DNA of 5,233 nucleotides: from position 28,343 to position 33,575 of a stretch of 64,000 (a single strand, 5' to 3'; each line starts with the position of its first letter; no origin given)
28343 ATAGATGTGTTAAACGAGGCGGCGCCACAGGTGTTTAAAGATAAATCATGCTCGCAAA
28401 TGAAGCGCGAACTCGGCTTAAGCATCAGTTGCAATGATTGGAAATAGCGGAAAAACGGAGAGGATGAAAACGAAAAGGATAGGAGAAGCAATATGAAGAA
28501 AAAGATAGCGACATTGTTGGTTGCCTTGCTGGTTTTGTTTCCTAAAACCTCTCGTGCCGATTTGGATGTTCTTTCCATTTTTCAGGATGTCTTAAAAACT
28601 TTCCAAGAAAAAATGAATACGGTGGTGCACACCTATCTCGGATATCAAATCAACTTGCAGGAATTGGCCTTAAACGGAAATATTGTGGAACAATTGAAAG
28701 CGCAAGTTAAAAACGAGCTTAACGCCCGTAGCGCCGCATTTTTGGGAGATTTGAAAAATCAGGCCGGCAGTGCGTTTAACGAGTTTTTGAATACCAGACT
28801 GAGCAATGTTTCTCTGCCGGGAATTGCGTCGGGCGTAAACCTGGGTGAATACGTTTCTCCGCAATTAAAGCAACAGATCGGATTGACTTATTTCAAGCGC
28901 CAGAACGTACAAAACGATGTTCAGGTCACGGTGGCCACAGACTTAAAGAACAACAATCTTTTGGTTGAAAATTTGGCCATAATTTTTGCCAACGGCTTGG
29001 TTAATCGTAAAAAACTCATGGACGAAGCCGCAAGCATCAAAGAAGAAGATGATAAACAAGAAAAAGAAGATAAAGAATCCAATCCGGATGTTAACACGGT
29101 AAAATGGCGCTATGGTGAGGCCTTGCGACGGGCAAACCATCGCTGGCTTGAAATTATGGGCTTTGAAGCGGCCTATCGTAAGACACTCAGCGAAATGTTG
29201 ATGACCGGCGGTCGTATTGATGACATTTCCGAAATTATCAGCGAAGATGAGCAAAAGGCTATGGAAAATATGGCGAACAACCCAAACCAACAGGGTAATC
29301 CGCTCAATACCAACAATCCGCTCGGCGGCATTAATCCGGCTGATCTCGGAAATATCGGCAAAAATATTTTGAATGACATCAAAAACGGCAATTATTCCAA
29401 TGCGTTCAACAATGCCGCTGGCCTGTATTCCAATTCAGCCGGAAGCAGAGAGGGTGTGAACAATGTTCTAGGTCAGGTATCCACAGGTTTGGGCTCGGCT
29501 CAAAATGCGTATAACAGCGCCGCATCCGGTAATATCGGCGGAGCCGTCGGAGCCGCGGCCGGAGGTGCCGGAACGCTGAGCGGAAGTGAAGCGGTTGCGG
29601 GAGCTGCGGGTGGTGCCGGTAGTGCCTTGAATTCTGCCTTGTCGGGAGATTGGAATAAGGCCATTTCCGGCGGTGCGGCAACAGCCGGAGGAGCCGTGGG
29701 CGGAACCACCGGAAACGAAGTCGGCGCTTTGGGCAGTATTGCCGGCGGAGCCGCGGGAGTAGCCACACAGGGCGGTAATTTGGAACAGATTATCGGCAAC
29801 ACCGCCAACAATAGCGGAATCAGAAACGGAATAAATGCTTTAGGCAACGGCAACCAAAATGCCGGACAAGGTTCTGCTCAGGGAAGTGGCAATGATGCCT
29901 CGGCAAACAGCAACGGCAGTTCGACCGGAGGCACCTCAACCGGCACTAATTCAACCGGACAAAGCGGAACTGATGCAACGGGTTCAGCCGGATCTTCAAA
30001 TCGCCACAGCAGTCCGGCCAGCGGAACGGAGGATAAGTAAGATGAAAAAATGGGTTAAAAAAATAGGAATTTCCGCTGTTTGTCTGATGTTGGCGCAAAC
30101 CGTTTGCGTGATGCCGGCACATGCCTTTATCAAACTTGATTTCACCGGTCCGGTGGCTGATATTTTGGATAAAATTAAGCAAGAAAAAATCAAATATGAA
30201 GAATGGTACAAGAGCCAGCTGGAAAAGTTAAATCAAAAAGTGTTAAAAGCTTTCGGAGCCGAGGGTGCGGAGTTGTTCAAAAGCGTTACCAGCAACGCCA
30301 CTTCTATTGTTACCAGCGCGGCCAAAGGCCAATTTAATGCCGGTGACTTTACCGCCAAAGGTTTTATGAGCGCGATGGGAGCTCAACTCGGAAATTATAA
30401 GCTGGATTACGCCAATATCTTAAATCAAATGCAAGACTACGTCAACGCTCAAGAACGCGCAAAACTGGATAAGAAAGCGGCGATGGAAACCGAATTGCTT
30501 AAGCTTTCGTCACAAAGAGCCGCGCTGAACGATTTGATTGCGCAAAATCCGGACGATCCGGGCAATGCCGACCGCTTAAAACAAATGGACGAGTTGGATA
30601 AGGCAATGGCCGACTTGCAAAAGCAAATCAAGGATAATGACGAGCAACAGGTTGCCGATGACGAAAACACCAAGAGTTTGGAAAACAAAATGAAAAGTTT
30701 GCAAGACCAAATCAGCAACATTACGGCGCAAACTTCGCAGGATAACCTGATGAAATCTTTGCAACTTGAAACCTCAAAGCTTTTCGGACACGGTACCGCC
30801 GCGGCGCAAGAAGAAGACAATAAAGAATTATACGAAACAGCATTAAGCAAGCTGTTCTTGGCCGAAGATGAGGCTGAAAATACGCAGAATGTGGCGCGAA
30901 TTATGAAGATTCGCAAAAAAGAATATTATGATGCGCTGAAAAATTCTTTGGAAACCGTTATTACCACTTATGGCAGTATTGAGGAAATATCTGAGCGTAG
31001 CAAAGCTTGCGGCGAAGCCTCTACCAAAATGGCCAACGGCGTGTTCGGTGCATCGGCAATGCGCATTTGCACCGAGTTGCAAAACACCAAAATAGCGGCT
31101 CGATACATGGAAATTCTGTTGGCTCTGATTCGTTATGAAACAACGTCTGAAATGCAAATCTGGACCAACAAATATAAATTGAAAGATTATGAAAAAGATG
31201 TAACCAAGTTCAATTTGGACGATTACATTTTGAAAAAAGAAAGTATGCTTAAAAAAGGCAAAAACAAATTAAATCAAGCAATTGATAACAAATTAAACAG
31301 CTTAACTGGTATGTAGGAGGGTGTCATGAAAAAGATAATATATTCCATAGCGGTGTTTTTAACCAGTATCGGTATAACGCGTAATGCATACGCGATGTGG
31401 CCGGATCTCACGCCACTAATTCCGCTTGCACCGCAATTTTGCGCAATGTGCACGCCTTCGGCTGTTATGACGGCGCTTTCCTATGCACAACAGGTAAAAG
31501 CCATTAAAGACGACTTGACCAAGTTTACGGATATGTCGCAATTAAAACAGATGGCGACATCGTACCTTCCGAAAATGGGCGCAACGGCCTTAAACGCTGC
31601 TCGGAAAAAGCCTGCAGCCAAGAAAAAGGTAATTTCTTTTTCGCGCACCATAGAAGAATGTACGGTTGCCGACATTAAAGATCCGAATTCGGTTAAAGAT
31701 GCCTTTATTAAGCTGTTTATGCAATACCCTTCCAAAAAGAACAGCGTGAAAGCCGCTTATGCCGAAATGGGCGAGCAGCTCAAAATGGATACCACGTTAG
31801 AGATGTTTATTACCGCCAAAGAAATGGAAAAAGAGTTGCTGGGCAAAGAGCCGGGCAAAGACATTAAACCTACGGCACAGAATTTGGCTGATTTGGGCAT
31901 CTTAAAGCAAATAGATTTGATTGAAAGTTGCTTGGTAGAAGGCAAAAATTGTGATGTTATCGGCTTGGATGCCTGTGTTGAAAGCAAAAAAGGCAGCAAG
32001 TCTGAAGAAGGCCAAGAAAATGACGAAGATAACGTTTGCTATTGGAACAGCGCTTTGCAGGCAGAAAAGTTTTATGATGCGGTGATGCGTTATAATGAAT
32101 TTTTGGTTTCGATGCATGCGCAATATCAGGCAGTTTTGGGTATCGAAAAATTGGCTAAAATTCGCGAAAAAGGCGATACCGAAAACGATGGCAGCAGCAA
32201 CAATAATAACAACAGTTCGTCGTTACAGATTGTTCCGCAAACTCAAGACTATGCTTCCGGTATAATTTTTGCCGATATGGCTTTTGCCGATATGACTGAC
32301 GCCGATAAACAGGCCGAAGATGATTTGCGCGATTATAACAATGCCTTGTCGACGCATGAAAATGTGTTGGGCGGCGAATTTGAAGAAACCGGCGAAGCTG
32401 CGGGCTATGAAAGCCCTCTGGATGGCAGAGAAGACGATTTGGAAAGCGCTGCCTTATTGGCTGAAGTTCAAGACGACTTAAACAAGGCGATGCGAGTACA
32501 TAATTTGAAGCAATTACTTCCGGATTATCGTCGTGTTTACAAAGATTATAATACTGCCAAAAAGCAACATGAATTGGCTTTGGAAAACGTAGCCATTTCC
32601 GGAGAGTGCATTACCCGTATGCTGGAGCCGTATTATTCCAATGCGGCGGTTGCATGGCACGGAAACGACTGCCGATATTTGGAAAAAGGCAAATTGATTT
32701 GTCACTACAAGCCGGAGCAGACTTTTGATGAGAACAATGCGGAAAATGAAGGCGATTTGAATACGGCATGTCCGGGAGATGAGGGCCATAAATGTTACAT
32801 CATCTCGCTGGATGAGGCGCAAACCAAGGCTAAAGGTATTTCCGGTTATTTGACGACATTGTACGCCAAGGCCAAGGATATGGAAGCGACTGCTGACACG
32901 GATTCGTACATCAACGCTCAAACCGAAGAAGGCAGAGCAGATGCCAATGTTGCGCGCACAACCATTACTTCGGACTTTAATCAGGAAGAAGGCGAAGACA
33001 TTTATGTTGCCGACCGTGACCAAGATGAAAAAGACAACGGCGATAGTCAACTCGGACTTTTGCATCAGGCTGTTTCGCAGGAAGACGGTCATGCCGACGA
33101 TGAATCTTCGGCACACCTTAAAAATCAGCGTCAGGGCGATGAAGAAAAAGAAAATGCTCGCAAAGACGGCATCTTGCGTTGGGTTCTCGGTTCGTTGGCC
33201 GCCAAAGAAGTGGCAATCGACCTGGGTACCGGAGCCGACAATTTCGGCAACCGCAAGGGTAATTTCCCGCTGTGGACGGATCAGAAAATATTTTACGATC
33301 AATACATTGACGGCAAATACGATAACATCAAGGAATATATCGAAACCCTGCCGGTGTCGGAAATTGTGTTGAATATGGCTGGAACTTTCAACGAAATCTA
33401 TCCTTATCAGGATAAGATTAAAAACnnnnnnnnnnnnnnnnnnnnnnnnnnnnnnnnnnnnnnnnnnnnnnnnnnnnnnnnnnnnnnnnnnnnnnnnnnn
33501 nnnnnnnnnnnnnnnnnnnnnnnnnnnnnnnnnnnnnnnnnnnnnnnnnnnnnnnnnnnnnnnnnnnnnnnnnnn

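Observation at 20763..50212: Non-canonical VirB/Cag-like type IV secretion locus embedded next to core genes, with no coupling protein, relaxase or VirB6 in view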

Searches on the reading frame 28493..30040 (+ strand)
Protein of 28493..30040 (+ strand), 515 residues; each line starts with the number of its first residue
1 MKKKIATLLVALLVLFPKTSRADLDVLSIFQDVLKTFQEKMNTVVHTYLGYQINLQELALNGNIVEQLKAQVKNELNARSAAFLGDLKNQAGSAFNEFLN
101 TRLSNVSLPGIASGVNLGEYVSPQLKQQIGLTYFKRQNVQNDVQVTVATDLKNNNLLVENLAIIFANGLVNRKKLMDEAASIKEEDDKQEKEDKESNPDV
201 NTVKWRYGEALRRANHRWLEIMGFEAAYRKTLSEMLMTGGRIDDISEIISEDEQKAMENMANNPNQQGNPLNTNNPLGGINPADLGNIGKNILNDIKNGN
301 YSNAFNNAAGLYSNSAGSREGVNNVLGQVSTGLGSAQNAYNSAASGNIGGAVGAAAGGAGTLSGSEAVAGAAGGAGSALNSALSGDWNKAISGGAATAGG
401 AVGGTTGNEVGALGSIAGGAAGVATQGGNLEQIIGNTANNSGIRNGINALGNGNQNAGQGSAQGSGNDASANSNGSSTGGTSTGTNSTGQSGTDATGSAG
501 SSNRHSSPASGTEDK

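Call 3: search_protein_families(library=pfam, proteins=[window:28493-30040:+], max_evalue=0.1)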
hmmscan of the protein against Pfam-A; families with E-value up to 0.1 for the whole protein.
window:28493-30040:+ (515 aa): 1 family
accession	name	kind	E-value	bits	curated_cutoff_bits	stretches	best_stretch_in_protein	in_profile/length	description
PF09236.15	AHSP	-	0.039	14.9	27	0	37-86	29-80/87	Alpha-haemoglobin stabilising protein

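Call 50: search_protein_families(library=pfam, proteins=[window:28493-30040:+], max_evalue=10)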
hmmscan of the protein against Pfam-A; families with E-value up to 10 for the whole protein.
window:28493-30040:+ (515 aa): 1 family
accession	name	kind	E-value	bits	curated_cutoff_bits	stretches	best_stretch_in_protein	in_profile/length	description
PF09236.15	AHSP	-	0.039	14.9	27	1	37-86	29-80/87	Alpha-haemoglobin stabilising protein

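Call 109: search_solved_structures(query=window:28493-30040:+, max_evalue=1)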
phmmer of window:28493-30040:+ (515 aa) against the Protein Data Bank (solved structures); distinct sequences matched with E-value up to 1: 0.

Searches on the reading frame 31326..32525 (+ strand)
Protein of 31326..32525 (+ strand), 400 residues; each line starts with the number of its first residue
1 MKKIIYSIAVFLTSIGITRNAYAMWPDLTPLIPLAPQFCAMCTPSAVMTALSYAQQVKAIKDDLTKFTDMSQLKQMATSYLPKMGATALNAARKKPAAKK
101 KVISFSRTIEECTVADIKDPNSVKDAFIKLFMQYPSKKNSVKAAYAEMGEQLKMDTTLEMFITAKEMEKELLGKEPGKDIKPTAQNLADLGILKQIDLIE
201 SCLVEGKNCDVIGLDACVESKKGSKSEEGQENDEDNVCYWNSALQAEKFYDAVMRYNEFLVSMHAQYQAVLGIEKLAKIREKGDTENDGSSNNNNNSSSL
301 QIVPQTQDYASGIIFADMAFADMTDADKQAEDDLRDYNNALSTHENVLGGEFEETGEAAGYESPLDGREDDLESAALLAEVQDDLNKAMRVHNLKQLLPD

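Call 50: search_protein_families(library=pfam, proteins=[window:31326-32525:+], max_evalue=10)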
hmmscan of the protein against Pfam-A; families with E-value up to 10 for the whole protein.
window:31326-32525:+ (400 aa): 1 family
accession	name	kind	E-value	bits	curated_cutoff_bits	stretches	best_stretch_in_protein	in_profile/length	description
PF25432.1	FF_PRPF40A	-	0.067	13.5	27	1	133-164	1-32/60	PRPF40A-like, FF domain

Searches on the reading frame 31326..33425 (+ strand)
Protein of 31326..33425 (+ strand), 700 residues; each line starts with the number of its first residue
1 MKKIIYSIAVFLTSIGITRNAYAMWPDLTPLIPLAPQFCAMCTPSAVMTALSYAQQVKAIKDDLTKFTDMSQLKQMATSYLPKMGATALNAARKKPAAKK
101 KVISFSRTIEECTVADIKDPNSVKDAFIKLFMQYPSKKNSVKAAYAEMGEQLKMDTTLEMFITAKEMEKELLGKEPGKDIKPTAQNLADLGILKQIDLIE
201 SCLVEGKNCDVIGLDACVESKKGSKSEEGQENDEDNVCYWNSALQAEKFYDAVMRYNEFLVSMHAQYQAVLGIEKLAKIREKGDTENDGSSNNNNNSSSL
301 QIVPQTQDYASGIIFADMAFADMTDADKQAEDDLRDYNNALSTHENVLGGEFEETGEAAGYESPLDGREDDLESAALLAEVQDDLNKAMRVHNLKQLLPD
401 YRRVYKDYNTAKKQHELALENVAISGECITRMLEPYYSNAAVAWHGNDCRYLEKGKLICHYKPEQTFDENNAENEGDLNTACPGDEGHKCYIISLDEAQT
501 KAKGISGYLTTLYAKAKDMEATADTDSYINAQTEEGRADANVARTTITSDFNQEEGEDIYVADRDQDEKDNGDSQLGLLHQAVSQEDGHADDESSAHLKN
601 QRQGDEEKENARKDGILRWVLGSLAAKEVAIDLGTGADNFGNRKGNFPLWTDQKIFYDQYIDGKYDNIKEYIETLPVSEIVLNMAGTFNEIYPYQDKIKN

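Call 64: predict_structure(alignment_id=A3)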
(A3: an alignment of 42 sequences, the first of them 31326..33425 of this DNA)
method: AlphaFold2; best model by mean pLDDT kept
length: 700 residues; sequences in the alignment: 42
mean_pLDDT: 53.3   pTM: 0.32
mean pLDDT of the five models: 53.3, 51.7, 47.2, 45.7, 44.5
residues with pLDDT >= 90: 0; 70-90: 161; 50-70: 242; < 50: 297
segments of 3 or more residues with pLDDT < 50: 18-112, 220-232, 274-277, 280-324, 341-366, 524-605, 650-652, 659-661, 692-700
pLDDT, mean of each block of 10 residues (from residue 1): 65 53 29 31 32 35 35 35 35 37 33 51 56 57 62 65 73 64 67 76 68 58 39 55 70 69 63 50 39 29 26 24 45 57 41 31 46 58 62 54 60 72 80 84 83 80 73 70 80 77 80 73 44 35 30 27 26 35 31 34 48 65 75 71 65 49 54 55 55 45
secondary structure, 60 per line:
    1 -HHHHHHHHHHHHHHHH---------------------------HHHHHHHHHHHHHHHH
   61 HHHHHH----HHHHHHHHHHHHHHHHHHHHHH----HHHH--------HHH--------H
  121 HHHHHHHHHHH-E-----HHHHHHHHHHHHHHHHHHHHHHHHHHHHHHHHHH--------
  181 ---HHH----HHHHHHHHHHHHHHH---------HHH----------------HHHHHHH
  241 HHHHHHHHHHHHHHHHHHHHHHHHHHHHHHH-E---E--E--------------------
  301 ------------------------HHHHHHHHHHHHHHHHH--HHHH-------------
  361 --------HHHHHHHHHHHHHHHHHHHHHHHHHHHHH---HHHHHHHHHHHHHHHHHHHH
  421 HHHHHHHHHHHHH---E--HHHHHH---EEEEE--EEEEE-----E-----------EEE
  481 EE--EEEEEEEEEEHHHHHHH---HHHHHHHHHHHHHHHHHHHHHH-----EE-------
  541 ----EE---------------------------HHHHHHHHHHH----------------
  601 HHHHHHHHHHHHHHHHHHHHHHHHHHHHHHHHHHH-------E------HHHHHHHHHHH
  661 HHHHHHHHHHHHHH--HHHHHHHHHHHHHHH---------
elements in order (helices of 4 or more, strands of 3 or more residues): H2-17 H45-66 H71-92 H97-100 H120-131 H139-172 H191-205 H234-271 H325-341 H344-347 H369-397 H401-433 H440-445 E449-453 E456-460 E478-482 E485-494 H495-501 H505-526 H574-584 H601-635 H650-674 H677-691

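Call 70: fold_search(model_id=the predicted structure, library=pdb)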
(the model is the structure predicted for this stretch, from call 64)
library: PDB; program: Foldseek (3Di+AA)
matches with E <= 10: 34; with E <= 0.001: 0
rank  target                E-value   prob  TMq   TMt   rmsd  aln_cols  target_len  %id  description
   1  6h4i_A                2.1e+00  0.47  0.13  0.19   5.6       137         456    8  Usp28 catalytic domain apo (released 2019-03-27)
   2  9g28_I                3.7e+00  0.04  0.06  0.13  44.6       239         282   14  snR30 snoRNP - State 2 - Utp23-Krr1-deltaC3 (released 2025-06-18)
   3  8p1q_B                4.2e+00  0.30  0.13  0.22   6.1       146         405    9  USP28 in complex with FT206 (released 2024-05-22)
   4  8i7r_F9               4.2e+00  0.07  0.08  0.24  13.4       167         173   10  In situ structure of axonemal doublet microtubules in mouse sperm with 48-nm repeat (released 2023-10-11)
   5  6i31_A                4.4e+00  0.10  0.05  0.38   4.0        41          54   20  Crystal structure of the tick chemokine-binding protein Evasin-3 (released 2019-06-19)
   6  9fqr_E5               4.4e+00  0.09  0.07  0.29  13.5       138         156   10  96-nm repeat of axonemal doublet microtubules from bovine sperm (released 2025-03-26)
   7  6i31_B                4.7e+00  0.10  0.05  0.44   3.7        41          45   20  Crystal structure of the tick chemokine-binding protein Evasin-3 (released 2019-06-19)
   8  8v1y_D                4.7e+00  0.01  0.04  0.14  19.8       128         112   12  Composite map of AMPylated GlnA bound to hinT (released 2024-11-27)
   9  8wjo_A                5.5e+00  0.02  0.07  0.15  53.5       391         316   14  Cryo-EM structure of 8-subunit Smc5/6 arm region (released 2024-06-26)
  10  8tmi_E                5.8e+00  0.08  0.09  0.16  21.9       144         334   10  Cryo-EM structure of CorA in complex with conformation-specific synthetic antibody C18 and 100 uM MgCl2, State MG0.1-2 (released 2025-02-12)
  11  6rw8_A                5.8e+00  0.04  0.06  0.02  43.0       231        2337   11  Cryo-EM structure of Xenorhabdus nematophila XptA1 (released 2019-10-23)
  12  3n1t_F                5.8e+00  0.03  0.04  0.18  17.8       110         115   11  Crystal structure of the H101A mutant ecHint GMP complex (released 2010-10-20)
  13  6u68_B                6.2e+00  0.06  0.06  0.12  12.2        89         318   16  Calcium-bound MthK open-inactivated state 1 (released 2020-03-25)
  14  6ch2_D                6.2e+00  0.03  0.07  0.23  23.2       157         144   10  Crystal structure of the cytoplasmic domain of FlhA and FliT-FliD complex (released 2018-05-16)
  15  8otz_C4               6.2e+00  0.02  0.06  0.12  55.3       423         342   12  48-nm repeat of the native axonemal doublet microtubule from bovine sperm (released 2023-11-22)
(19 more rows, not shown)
